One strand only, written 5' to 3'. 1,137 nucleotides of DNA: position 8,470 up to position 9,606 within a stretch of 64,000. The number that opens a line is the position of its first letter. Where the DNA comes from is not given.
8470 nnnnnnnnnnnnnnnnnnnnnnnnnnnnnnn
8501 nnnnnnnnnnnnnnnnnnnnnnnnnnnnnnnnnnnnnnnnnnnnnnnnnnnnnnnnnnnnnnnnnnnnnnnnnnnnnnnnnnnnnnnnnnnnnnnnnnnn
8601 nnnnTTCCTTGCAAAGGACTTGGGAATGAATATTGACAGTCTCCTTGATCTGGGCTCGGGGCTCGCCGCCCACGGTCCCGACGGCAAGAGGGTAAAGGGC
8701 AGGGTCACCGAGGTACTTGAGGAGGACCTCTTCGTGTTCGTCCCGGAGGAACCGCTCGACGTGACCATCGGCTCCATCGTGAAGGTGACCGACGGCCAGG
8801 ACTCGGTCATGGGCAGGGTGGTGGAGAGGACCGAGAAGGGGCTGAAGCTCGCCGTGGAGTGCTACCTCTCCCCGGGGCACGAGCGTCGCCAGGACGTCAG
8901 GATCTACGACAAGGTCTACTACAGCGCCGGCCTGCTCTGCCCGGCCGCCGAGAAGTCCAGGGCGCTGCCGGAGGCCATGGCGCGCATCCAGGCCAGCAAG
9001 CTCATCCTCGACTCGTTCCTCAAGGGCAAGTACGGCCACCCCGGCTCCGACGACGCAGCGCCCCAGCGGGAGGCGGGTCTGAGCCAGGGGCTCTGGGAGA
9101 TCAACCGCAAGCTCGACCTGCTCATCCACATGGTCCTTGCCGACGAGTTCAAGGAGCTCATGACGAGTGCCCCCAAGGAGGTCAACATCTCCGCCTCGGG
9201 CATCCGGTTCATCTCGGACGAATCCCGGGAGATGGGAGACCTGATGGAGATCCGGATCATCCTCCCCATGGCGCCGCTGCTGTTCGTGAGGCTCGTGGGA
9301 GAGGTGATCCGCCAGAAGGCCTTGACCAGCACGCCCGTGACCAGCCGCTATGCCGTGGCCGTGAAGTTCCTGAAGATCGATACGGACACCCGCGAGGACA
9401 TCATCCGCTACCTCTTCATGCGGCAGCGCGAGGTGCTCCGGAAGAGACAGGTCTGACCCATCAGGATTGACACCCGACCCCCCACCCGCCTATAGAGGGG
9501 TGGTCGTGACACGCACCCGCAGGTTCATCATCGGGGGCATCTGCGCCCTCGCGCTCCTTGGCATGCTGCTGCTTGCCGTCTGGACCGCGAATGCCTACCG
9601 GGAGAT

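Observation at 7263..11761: Compact c-di-GMP module: GGDEF cyclase - PilZ effector - class A penicillin-binding protein in one apparent operon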

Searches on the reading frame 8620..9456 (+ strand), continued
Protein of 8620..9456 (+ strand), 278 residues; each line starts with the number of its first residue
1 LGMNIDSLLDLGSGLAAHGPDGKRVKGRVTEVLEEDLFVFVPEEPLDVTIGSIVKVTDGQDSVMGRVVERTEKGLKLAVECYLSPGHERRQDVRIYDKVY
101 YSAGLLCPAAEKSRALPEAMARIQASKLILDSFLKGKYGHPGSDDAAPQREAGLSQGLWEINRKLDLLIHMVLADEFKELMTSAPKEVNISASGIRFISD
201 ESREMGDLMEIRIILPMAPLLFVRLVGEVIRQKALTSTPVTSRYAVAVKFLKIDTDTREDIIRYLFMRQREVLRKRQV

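Call 31: search_protein_families(library=pfam, alignment_id=A1, max_evalue=10)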
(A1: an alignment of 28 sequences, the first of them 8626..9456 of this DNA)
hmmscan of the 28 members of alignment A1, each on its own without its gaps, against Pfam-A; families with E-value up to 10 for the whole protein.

A. member 1, window:8626-9456:+ (276 aa): 2 families
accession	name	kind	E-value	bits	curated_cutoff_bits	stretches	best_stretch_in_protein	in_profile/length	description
PF07238.19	PilZ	-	2.1e-08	34.9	22.5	1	186-264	28-101/102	PilZ domain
PF09378.16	HAS-barrel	-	0.12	13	25.2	1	36-67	13-44/90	HAS barrel domain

B. families by the number of members that match (of 28 scanned): 11 families
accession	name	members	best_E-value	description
PF07238.19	PilZ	28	4.9e-11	PilZ domain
PF00924.24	MS_channel_2nd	4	0.097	Mechanosensitive ion channel, beta-domain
PF09821.14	AAA_assoc_C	3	0.059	C-terminal AAA-associated domain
PF25369.1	SH3_VIII-1_N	1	0.00058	Myosin-1-like, N-terminal SH3 domain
PF13376.11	OmdA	1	0.017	Bacteriocin-protection, YdeI or OmpD-Associated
PF12974.12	Phosphonate-bd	1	0.09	ABC transporter, phosphonate, periplasmic substrate-binding protein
PF07307.16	HEPPP_synt_1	1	0.11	Heptaprenyl diphosphate synthase (HEPPP synthase) subunit 1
PF17892.7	Cadherin_5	1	0.11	Cadherin-like domain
PF09378.16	HAS-barrel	1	0.12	HAS barrel domain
PF12237.13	PCIF1_WW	1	0.13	Phosphorylated CTD interacting factor 1 WW domain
PF07591.16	PT-HINT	1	0.22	Pretoxin HINT domain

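Call 32: search_protein_families(library=pfam, proteins=[P0109, P0110, P0112, P0113, P0118, P0120], max_evalue=10)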
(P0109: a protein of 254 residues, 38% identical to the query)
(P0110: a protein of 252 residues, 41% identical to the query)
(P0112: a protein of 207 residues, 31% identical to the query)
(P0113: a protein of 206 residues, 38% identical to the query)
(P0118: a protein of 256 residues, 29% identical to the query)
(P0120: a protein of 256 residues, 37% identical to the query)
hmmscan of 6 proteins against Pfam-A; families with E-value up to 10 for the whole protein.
P0109 (254 aa): 1 family
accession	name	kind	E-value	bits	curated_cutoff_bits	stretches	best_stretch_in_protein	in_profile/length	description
PF07238.19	PilZ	-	2.3e-07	31.5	22.5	1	159-240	24-101/102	PilZ domain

P0110 (252 aa): 2 families
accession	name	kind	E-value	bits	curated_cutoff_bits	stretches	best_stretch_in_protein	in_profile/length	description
PF07238.19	PilZ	-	5.5e-13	49.6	22.5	2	148-238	16-101/102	PilZ domain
PF04014.23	MazE_antitoxin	-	0.23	11.9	24.7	0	58-78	27-46/48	Antidote-toxin recognition MazE, bacterial antitoxin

P0112 (207 aa): 2 families
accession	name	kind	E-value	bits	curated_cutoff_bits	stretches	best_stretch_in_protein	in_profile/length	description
PF07238.19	PilZ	-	1.8e-06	28.6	22.5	1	112-190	24-101/102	PilZ domain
PF13207.12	AAA_17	-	0.14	12.9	27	1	170-204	19-53/136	AAA domain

P0113 (206 aa): 2 families
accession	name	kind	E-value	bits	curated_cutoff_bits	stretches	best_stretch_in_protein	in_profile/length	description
PF07238.19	PilZ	-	2.3e-06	28.3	22.5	1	113-191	24-101/102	PilZ domain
PF13207.12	AAA_17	-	0.045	14.5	27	1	171-203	19-51/136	AAA domain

P0118 (256 aa): 1 family
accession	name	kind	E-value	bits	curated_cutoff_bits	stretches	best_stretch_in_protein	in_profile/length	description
PF07238.19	PilZ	-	4.2e-09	37.1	22.5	1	162-239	26-101/102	PilZ domain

P0120 (256 aa): 1 family
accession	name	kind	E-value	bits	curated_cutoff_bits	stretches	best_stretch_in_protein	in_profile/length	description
PF07238.19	PilZ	-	4.7e-11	43.4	22.5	1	162-239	25-101/102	PilZ domain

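Call 55: find_encoding_contigs(protein=P0043, flank=10000, max_places=1)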
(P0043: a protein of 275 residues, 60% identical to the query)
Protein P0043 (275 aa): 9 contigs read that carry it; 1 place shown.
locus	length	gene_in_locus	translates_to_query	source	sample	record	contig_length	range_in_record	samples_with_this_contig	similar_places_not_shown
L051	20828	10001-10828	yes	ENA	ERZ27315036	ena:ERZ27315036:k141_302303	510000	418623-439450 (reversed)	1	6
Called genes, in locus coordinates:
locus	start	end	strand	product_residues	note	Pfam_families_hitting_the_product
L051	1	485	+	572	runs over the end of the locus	PF03979:Sigma70_r1_1, PF00140:Sigma70_r1_2, PF04542:Sigma70_r2, PF04539:Sigma70_r3, PF04545:Sigma70_r4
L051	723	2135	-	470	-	-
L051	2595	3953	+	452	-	PF02878:PGM_PMM_I, PF02879:PGM_PMM_II, PF02880:PGM_PMM_III, PF00408:PGM_PMM_IV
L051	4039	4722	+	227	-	PF08239:SH3_3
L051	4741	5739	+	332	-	PF00291:PALP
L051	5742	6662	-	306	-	PF02775:TPP_enzyme_C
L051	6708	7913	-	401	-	PF01855:POR_N, PF17147:PFOR_II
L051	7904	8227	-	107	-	PF12838:Fer4_7 (faint), PF13484:Fer4_16 (faint), PF13187:Fer4_9 (faint), PF00037:Fer4, PF12837:Fer4_6 (weak)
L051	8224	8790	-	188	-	PF01558:POR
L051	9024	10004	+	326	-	PF00990:GGDEF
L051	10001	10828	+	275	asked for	PF07238:PilZ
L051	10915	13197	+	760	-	PF14814:UB2H, PF00912:Transgly, PF00905:Transpeptidase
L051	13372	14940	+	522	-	PF00293:NUDIX, PF01008:IF-2B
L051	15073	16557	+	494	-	PF00501:AMP-binding, PF13193:AMP-binding_C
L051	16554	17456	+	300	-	PF13353:Fer4_12 (faint), PF04055:Radical_SAM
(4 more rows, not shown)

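Call 56: find_encoding_contigs(protein=P0095, flank=10000, max_places=1)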
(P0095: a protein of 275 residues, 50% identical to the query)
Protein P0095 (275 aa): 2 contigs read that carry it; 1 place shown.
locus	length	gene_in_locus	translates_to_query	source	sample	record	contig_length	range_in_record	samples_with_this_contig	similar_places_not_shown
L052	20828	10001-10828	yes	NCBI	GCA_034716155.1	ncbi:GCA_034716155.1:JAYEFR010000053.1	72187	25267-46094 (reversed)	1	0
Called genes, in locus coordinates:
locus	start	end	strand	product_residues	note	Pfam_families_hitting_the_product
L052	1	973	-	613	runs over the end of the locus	-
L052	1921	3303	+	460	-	PF02878:PGM_PMM_I, PF02879:PGM_PMM_II, PF02880:PGM_PMM_III, PF00408:PGM_PMM_IV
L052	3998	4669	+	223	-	PF08239:SH3_3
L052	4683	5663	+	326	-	PF00291:PALP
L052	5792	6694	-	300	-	PF02775:TPP_enzyme_C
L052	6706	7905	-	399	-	PF01855:POR_N, PF02780:Transketolase_C (weak), PF17147:PFOR_II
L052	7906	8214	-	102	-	PF00037:Fer4, PF12837:Fer4_6 (weak)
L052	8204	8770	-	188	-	PF01558:POR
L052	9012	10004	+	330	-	PF00990:GGDEF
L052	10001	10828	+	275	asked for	PF07238:PilZ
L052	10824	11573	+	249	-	PF13483:Lactamase_B_3, PF12706:Lactamase_B_2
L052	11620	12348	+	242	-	PF19620:DUF6125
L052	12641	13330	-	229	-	PF04298:Zn_peptidase_2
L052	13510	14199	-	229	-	PF04452:Methyltrans_RNA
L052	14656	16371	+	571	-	PF00501:AMP-binding, PF13193:AMP-binding_C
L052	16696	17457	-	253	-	PF00378:ECH_1, PF16113:ECH_2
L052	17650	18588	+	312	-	PF00753:Lactamase_B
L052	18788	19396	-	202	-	PF13189:Cytidylate_kin2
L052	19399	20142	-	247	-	PF13428:TPR_14 (faint), PF07719:TPR_2 (faint), PF13174:TPR_6 (faint), PF13432:TPR_16 (faint)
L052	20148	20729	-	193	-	PF00691:OmpA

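Call 57: find_encoding_contigs(protein=P0065, flank=10000, max_places=1)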
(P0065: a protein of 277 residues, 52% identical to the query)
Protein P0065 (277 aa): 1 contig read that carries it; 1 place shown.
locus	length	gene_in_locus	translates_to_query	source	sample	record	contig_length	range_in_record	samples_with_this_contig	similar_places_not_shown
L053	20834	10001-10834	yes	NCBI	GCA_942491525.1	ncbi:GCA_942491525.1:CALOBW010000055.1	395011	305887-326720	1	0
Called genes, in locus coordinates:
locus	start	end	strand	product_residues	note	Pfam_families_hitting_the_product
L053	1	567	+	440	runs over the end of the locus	PF13487:HD_5, PF01966:HD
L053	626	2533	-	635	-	-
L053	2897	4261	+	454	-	PF02878:PGM_PMM_I, PF02879:PGM_PMM_II, PF02880:PGM_PMM_III, PF00408:PGM_PMM_IV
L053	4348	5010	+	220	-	PF08239:SH3_3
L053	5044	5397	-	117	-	PF13597:NRDD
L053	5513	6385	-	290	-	PF02775:TPP_enzyme_C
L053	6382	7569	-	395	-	PF01855:POR_N, PF17147:PFOR_II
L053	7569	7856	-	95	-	PF12838:Fer4_7 (faint), PF13484:Fer4_16 (faint), PF00037:Fer4, PF12837:Fer4_6 (weak)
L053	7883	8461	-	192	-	PF01558:POR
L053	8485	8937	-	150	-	PF13404:HTH_AsnC-type, PF13412:HTH_24, PF01037:AsnC_trans_reg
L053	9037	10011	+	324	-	PF00990:GGDEF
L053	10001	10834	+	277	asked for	PF07238:PilZ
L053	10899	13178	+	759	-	PF14814:UB2H, PF17757:UvrB_inter (weak), PF00912:Transgly, PF00905:Transpeptidase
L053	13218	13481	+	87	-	-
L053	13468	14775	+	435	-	PF00293:NUDIX (weak), PF01008:IF-2B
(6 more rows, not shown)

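Call 68: find_encoding_contigs(protein=P0113, flank=5000, max_places=1)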
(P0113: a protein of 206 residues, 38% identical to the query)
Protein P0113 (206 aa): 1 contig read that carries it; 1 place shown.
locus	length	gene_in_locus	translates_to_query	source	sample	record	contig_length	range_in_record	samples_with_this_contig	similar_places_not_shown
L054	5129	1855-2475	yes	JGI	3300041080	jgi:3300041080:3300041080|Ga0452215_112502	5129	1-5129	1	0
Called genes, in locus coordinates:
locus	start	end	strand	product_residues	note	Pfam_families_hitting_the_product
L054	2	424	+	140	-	?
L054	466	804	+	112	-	-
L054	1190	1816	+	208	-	PF00072:Response_reg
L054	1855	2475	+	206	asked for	PF07238:PilZ (weak)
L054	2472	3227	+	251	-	PF20560:MotA_N, PF01618:MotA_ExbB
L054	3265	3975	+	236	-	PF13677:MotB_plug, PF00691:OmpA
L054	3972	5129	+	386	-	?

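Call 69: find_encoding_contigs(protein=P0120, flank=5000, max_places=2)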
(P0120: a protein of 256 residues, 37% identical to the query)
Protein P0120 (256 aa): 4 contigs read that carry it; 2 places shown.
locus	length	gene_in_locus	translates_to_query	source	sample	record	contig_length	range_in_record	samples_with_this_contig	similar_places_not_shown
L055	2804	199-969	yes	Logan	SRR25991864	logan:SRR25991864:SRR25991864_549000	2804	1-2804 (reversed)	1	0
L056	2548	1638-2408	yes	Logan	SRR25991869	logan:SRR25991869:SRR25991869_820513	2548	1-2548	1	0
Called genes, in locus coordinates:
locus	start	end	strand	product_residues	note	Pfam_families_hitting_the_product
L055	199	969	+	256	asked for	PF07238:PilZ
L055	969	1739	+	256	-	PF20560:MotA_N, PF01618:MotA_ExbB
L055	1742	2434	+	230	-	PF13677:MotB_plug, PF00691:OmpA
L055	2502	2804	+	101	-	?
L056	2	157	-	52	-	?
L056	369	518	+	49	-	-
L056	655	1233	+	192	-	PF00072:Response_reg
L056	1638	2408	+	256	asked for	PF07238:PilZ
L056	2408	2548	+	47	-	?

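Call 72: search_protein_representatives(alignment_id=A1)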
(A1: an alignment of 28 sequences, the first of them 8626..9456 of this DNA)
Query: 28 sequences, 275 profile positions. Proteins with E-value up to 0.001 (for the whole library): 2217; up to 1e-10: 534; up to 1e-30: 5. The best 150 are listed.
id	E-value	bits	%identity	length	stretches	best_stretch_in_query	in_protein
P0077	6.4e-130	448.8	-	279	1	1-275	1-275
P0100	2.1e-103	361.8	-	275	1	1-274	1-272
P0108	1.6e-52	195.0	-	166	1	108-238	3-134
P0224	4.3e-34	134.5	-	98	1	1-98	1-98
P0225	9.4e-32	126.9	-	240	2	181-273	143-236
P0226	7.4e-30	120.6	-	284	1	152-273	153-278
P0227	9.5e-29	117.0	-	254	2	147-274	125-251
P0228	1.0e-28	116.9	-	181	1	142-273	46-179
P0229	2.9e-28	115.4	-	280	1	153-274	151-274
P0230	5.0e-28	114.6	-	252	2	148-273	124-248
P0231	1.0e-27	113.6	-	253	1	112-274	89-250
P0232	2.6e-27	112.3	-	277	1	51-273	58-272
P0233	4.4e-27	111.5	-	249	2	152-273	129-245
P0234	1.0e-26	110.3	-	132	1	154-274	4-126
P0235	2.3e-26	109.2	-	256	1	149-275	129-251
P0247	1.4e-24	103.4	-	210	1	84-274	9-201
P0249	3.4e-24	102.1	-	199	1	85-274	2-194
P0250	9.5e-24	100.6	-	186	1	85-274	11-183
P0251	1.1e-23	100.4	-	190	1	83-274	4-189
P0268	1.4e-21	93.5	-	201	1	82-274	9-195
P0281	1.1e-20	90.6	-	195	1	83-275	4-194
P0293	8.5e-20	87.6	-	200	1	84-273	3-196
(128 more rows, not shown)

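Call 73: search_protein_families(library=pfam, proteins=[P0247, P0249, P0250, P0251, P0268, P0281, P0293, P0226, P0229, P0232], max_evalue=0.1)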
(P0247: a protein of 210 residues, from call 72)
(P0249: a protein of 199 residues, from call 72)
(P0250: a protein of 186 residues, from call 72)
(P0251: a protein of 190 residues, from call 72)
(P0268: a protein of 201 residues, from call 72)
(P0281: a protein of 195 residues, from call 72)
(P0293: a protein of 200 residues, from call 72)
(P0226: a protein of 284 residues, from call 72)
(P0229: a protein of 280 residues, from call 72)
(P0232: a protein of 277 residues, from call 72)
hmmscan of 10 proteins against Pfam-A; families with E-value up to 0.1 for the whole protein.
P0247 (210 aa): 3 families
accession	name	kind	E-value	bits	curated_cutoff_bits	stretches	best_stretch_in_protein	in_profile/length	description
PF07238.19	PilZ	-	7.5e-07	29.9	22.5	1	109-190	25-101/102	PilZ domain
PF18515.6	Rh5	-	0.018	15.2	26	1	31-86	87-142/255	Rh5 coiled-coil domain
PF03863.18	Phage_mat-A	-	0.02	14.2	25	1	98-145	314-364/446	Phage maturation protein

P0249 (199 aa): 1 family
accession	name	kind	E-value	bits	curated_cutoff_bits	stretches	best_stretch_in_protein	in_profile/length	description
PF07238.19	PilZ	-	2.4e-10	41.1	22.5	1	95-184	22-102/102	PilZ domain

P0250 (186 aa): 1 family
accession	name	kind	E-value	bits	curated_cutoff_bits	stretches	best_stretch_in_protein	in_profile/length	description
PF07238.19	PilZ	-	5e-08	33.6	22.5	1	86-172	20-101/102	PilZ domain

P0251 (190 aa): 2 families
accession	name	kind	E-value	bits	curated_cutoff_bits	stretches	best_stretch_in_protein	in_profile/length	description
PF07238.19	PilZ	-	8.4e-08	32.9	22.5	1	101-179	28-102/102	PilZ domain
PF01995.21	NRD1_2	-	0.023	14.4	25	1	131-170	126-165/238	NrpR regulatory domains NRD1 and 2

P0268 (201 aa): 1 family
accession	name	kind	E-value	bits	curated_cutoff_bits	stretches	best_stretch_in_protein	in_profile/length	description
PF07238.19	PilZ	-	1e-09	39.1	22.5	1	107-184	25-101/102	PilZ domain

P0281 (195 aa): 1 family
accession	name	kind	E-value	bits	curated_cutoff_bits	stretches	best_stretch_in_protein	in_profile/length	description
PF07238.19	PilZ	-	0.00035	21.3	22.5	1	99-183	27-102/102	PilZ domain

P0293 (200 aa): 1 family
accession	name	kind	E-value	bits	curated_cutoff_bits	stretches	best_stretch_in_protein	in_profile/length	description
PF07238.19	PilZ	-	1.3e-10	41.9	22.5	1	111-186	28-101/102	PilZ domain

P0226 (284 aa): 1 family
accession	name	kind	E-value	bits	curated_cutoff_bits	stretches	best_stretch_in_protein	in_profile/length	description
PF07238.19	PilZ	-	6.5e-09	36.5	22.5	1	187-268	28-101/102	PilZ domain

P0229 (280 aa): 1 family
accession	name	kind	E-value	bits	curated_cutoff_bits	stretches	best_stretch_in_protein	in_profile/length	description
PF07238.19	PilZ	-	6.9e-07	30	22.5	1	184-264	28-102/102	PilZ domain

P0232 (277 aa): 1 family
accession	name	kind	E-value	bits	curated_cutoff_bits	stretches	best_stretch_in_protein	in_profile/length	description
PF07238.19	PilZ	-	1.2e-10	42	22.5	1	182-263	25-102/102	PilZ domain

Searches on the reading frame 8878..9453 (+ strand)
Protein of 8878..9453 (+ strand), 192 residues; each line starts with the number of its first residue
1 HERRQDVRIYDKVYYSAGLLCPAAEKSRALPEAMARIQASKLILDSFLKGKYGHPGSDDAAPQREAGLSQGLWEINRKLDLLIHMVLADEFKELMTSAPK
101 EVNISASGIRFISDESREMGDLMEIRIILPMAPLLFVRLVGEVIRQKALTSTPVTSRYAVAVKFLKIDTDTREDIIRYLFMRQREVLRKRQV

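Call 70: search_solved_structures(query=window:8878-9453:+, max_evalue=10, show_alignments=5)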
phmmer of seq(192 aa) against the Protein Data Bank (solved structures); distinct sequences matched with E-value up to 10: 3.
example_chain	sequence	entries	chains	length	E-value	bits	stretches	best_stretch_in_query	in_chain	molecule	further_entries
6u6r_A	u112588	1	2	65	0.2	14.6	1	91-131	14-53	Cell division topological specificity factor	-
4abx_A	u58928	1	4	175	0.36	13.8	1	11-59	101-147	DNA REPAIR PROTEIN RECN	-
6u6q_A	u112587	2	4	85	0.37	13.8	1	91-131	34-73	Cell division topological specificity factor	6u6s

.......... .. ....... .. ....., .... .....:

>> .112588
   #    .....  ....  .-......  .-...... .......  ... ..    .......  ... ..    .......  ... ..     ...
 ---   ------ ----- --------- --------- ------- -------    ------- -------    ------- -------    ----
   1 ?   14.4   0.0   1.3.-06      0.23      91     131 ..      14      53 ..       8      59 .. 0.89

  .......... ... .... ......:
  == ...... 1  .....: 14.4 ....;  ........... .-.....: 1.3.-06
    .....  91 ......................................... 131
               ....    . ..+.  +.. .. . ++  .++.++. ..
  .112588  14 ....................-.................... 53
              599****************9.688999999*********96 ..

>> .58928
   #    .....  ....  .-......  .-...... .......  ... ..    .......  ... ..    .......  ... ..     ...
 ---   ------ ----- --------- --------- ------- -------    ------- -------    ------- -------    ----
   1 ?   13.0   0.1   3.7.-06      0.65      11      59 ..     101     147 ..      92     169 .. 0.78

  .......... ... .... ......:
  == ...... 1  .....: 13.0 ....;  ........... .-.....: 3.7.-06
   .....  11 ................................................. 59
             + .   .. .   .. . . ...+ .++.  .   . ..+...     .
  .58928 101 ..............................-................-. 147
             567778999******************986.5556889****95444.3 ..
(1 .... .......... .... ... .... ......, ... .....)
